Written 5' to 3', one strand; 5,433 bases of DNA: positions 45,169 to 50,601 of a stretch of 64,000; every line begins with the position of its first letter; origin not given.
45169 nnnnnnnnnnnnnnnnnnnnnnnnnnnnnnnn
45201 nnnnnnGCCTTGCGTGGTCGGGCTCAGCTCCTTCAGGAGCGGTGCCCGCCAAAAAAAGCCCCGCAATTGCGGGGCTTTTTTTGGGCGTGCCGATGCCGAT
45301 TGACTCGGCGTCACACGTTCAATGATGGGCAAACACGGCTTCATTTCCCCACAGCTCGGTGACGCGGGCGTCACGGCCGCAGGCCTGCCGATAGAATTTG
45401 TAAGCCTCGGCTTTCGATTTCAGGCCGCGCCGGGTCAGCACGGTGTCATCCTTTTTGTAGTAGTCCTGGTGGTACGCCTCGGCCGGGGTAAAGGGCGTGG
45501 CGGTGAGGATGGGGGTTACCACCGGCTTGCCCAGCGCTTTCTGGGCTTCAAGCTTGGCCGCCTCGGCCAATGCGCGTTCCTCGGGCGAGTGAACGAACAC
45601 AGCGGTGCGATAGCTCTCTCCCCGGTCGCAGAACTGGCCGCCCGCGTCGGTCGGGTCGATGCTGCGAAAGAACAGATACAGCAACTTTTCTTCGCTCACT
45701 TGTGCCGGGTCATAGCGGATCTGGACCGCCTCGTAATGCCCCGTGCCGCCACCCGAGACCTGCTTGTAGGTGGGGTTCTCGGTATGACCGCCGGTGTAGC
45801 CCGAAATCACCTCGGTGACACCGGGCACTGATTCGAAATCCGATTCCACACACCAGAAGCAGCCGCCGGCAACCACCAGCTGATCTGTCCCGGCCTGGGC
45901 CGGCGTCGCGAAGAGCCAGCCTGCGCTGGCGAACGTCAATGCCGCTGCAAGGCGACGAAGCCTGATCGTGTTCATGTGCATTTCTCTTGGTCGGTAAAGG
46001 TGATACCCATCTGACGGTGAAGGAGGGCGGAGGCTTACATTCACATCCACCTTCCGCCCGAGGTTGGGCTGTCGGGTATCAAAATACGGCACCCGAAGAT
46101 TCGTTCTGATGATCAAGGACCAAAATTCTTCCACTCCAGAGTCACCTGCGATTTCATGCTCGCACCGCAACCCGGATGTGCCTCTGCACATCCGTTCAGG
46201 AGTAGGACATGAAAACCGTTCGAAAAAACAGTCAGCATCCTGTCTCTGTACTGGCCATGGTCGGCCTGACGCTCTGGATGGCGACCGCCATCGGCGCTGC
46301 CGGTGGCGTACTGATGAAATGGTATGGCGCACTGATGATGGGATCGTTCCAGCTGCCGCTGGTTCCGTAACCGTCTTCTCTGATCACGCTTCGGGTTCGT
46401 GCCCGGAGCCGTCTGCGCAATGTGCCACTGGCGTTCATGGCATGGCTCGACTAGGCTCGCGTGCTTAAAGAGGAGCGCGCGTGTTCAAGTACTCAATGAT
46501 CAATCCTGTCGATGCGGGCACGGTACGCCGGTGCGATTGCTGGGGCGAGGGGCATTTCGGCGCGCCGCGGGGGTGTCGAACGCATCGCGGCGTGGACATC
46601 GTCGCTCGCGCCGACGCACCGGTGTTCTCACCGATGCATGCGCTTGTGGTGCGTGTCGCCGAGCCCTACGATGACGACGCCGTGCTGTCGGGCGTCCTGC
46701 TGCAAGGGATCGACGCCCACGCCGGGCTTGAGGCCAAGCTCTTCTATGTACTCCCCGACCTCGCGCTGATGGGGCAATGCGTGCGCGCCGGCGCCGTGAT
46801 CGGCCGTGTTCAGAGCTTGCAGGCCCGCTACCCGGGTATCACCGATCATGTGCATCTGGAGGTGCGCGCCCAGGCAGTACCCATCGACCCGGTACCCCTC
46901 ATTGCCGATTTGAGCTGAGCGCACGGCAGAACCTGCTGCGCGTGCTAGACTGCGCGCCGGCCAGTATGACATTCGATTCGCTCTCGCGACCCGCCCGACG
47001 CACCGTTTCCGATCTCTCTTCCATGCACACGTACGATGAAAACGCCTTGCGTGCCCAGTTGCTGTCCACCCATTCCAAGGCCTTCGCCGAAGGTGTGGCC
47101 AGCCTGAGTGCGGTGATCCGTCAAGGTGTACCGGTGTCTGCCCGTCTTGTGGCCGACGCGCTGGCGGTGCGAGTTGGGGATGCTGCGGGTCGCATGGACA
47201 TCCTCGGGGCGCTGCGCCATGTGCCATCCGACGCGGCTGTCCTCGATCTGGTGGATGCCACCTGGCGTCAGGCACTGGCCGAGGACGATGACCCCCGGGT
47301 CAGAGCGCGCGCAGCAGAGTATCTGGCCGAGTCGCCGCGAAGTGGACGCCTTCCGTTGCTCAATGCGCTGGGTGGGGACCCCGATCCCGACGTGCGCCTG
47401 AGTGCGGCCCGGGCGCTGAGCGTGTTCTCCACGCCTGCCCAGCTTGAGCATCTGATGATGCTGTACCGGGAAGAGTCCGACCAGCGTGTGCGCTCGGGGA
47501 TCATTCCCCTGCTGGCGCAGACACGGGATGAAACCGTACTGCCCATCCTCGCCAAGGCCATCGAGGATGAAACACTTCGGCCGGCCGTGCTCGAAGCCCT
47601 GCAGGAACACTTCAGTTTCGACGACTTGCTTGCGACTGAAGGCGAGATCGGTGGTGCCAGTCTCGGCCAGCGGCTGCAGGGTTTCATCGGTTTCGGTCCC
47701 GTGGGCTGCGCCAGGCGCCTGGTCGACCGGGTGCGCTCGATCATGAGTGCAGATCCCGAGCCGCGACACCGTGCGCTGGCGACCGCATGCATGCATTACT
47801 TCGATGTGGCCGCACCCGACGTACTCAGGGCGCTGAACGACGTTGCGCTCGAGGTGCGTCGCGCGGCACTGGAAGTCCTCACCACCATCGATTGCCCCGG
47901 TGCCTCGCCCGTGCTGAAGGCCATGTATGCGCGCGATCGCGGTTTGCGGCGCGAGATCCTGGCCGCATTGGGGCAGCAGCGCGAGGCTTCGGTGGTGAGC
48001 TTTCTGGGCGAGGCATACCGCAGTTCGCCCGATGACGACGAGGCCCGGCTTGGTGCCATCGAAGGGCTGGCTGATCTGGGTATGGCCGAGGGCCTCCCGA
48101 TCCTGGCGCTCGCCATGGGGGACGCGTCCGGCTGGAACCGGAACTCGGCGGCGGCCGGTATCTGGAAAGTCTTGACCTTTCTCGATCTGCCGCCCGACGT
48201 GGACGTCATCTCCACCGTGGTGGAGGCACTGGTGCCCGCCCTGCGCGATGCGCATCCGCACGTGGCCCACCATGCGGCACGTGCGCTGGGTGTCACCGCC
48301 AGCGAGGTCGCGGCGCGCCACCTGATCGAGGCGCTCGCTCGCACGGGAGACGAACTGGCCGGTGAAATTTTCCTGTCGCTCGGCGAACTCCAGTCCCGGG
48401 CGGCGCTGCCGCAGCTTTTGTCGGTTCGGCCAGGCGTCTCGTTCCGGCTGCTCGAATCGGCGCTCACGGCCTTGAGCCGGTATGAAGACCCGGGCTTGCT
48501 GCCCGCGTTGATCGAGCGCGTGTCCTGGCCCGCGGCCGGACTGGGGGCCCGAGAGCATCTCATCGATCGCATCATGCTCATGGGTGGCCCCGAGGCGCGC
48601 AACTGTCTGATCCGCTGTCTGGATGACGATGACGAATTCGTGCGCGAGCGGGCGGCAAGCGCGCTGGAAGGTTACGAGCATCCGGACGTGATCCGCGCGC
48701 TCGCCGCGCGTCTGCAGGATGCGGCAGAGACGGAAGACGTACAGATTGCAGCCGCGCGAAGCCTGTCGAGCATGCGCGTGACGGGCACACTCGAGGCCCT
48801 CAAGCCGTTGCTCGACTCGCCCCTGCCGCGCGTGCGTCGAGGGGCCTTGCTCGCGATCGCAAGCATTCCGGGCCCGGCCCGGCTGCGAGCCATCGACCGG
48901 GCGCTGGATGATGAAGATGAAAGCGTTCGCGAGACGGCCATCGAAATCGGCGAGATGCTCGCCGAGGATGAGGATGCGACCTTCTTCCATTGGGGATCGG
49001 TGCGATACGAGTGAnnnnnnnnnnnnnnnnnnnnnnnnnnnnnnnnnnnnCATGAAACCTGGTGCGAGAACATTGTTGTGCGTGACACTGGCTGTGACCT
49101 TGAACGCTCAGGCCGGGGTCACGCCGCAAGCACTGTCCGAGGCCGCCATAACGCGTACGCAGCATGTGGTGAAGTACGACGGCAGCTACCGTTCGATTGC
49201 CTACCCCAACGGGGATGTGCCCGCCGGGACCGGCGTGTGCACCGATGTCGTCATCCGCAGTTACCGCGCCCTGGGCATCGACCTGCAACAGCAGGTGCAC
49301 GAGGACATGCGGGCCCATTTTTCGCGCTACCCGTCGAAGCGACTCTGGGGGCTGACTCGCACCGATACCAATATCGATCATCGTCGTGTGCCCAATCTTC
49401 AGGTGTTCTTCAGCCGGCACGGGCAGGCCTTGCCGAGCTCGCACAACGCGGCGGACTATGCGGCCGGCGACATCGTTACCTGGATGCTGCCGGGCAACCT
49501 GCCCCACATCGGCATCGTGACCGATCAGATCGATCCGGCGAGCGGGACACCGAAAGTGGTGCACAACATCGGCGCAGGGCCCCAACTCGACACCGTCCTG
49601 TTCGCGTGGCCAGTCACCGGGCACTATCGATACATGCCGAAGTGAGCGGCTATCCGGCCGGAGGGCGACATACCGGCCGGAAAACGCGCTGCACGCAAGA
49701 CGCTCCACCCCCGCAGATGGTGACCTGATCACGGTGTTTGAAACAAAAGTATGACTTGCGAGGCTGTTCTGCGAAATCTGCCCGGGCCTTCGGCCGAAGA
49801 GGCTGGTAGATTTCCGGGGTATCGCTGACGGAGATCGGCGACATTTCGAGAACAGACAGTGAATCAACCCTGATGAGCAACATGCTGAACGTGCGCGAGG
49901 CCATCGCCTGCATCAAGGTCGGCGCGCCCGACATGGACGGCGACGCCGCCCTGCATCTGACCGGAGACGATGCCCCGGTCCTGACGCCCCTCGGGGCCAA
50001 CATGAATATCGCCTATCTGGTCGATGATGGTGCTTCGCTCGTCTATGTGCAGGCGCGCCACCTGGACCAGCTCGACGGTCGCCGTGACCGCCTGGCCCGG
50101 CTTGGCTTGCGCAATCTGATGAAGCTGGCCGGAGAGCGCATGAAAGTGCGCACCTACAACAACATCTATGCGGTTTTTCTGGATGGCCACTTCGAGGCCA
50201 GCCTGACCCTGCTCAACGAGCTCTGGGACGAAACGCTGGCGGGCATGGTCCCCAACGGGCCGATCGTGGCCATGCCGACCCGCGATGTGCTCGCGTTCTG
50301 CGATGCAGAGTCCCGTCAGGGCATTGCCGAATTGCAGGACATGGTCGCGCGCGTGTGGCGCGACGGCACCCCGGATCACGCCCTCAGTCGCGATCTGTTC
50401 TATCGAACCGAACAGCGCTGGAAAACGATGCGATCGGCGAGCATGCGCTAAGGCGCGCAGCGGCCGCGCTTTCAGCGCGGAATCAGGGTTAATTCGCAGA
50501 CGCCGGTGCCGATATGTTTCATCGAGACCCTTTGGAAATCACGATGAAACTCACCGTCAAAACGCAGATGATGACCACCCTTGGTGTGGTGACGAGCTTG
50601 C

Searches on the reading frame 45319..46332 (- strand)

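Call 47: search_protein_families(library=pfam, proteins=[window:45319-46332:-], max_evalue=0.0001)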
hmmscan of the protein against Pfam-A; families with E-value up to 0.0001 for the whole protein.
window:45319-46332:- (337 aa): 1 family
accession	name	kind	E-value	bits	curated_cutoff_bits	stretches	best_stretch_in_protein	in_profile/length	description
PF01625.27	PMSR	-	3.7e-56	190.1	23.7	1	152-296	2-148/153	Peptide methionine sulfoxide reductase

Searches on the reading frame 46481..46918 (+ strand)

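Call 5: search_protein_families(library=pfam, proteins=[window:46481-46918:+], max_evalue=0.01)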
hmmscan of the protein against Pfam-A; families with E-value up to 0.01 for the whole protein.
window:46481-46918:+ (145 aa): 1 family
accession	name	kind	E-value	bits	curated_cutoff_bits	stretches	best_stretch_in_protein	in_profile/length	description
PF01551.29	Peptidase_M23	-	1.2e-08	35.4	28.7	1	34-137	2-96/96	Peptidase family M23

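Call 21: search_protein_families(library=phrogs, proteins=[window:46481-46918:+], max_evalue=0.01)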
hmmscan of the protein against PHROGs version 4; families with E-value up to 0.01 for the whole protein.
window:46481-46918:+ (145 aa): 3 families
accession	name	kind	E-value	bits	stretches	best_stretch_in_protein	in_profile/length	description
phrog_14988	-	other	0.0012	19.6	1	34-137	32-135/272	peptidase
phrog_28672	-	other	0.0052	16.4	1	30-130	283-375/397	metallo-endopeptidase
phrog_21656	-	other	0.0075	15.3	1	11-131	617-732/1022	peptidase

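Call 22: search_protein_families(library=ncbifam, proteins=[window:46481-46918:+], max_evalue=0.01)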
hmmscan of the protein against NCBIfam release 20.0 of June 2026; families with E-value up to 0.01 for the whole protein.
window:46481-46918:+ (145 aa): 2 families
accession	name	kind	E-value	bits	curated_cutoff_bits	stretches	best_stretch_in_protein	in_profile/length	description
NF004799.0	PRK06148.1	subfamily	0.0064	14.5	1128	1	34-129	440-538/1015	hypothetical protein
NF040669.1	MtaC2_Meth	equivalog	0.0081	15.5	450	1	67-104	74-111/267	methanol--corrinoid protein MtaC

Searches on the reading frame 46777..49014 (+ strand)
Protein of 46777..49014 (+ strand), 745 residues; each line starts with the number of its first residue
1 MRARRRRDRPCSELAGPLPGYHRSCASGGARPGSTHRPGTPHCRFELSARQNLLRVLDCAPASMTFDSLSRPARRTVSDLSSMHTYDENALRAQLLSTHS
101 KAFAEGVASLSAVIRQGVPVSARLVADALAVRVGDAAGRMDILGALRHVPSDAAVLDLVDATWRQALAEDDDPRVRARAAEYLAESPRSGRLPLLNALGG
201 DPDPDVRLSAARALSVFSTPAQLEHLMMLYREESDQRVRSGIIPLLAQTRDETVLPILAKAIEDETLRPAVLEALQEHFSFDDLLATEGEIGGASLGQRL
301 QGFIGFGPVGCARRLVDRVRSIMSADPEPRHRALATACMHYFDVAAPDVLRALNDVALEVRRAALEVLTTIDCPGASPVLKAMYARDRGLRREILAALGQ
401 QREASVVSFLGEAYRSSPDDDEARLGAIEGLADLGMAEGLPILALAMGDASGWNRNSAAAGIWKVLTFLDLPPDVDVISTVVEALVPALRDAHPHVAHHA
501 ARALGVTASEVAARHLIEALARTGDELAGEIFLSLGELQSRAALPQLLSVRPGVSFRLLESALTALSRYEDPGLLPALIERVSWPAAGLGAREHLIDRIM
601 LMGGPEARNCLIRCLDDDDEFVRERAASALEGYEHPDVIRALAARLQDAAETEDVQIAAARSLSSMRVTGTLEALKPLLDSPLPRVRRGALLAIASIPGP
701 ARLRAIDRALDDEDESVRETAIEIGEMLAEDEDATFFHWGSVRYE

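Call 5: search_protein_families(library=pfam, proteins=[window:46777-49014:+], max_evalue=0.01)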
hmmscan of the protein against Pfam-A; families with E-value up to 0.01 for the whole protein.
window:46777-49014:+ (745 aa): 8 families
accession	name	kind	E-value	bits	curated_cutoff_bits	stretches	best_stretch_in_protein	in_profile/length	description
PF13646.12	HEAT_2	-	2.5e-52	175.5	27.7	6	162-242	3-83/88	HEAT repeats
PF02985.28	HEAT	-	6.5e-19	66.7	23.5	1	194-218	5-28/31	HEAT repeat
PF13513.12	HEAT_EZ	-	1.7e-10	41.6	27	0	477-505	25-53/55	HEAT-like repeat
PF00514.29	Arm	-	0.00017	22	20.6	0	481-505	13-37/41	Armadillo/beta-catenin-like repeat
PF03130.22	HEAT_PBS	-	0.00039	21.1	20.9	0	622-648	1-27/27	PBS lyase HEAT-like repeat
PF11838.14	ERAP1_C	-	0.0011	18.9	38.2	0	163-273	133-236/318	ERAP1-like C-terminal domain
PF12717.13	Cnd1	-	0.0053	17.3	26.4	0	705-722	25-42/162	non-SMC mitotic condensation complex subunit 1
PF18495.6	VbhA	-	0.0064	16.9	25.9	0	625-647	9-31/47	Antitoxin VbhA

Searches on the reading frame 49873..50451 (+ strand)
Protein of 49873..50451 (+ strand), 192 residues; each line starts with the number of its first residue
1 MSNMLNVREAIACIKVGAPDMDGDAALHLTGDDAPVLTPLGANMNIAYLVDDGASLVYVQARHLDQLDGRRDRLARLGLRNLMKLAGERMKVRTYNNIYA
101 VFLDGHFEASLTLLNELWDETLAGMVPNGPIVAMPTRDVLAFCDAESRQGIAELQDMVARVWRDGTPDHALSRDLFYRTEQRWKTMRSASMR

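Call 79: search_protein_families(library=pfam, proteins=[window:49873-50451:+], max_evalue=0.00001)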
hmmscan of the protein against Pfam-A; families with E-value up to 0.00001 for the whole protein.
window:49873-50451:+ (192 aa): 1 family
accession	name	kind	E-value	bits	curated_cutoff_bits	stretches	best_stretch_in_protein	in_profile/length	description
PF07285.16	DUF1444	-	3.5e-06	27.2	23.8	1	38-166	109-237/264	Protein of unknown function (DUF1444)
